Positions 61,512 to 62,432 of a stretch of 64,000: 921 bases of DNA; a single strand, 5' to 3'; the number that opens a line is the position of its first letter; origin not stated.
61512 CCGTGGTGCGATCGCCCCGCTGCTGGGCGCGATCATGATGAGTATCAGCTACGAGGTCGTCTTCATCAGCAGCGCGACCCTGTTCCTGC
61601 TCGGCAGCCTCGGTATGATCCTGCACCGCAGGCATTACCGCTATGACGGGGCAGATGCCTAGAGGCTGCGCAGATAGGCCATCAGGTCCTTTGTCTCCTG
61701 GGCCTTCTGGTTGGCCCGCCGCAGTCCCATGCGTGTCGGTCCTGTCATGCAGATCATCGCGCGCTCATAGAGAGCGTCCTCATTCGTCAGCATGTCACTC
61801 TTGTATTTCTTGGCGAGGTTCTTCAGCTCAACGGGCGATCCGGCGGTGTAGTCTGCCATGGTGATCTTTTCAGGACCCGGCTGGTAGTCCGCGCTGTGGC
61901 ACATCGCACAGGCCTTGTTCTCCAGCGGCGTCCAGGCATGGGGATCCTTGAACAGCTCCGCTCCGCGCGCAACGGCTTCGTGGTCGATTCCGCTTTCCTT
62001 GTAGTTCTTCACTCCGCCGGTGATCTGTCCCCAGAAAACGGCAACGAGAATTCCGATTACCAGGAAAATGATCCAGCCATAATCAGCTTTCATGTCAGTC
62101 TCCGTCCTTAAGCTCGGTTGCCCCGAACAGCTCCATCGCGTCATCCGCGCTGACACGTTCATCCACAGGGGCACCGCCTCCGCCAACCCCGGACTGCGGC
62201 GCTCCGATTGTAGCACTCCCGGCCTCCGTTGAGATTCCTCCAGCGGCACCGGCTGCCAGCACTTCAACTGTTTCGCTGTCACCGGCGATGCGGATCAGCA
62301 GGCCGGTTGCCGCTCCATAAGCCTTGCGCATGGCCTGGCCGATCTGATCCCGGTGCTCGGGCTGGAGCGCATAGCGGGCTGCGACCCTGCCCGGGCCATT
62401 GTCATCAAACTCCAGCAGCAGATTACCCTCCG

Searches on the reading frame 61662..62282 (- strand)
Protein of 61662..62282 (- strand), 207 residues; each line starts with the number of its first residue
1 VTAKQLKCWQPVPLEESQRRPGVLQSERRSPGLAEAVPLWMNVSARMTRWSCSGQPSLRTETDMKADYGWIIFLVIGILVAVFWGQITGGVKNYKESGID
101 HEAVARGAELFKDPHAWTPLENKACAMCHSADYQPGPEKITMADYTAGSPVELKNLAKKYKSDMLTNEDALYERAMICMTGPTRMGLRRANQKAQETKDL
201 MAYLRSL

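Call 49: search_protein_families(library=pfam, proteins=[window:61662-62282:-], max_evalue=0.01)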
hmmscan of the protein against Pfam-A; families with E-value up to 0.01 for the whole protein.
window:61662-62282:- (207 aa): 1 family
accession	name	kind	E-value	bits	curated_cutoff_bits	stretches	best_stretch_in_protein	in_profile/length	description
PF00034.26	Cytochrom_C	-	4.3e-06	28.4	21.3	1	104-207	1-89/90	Cytochrome c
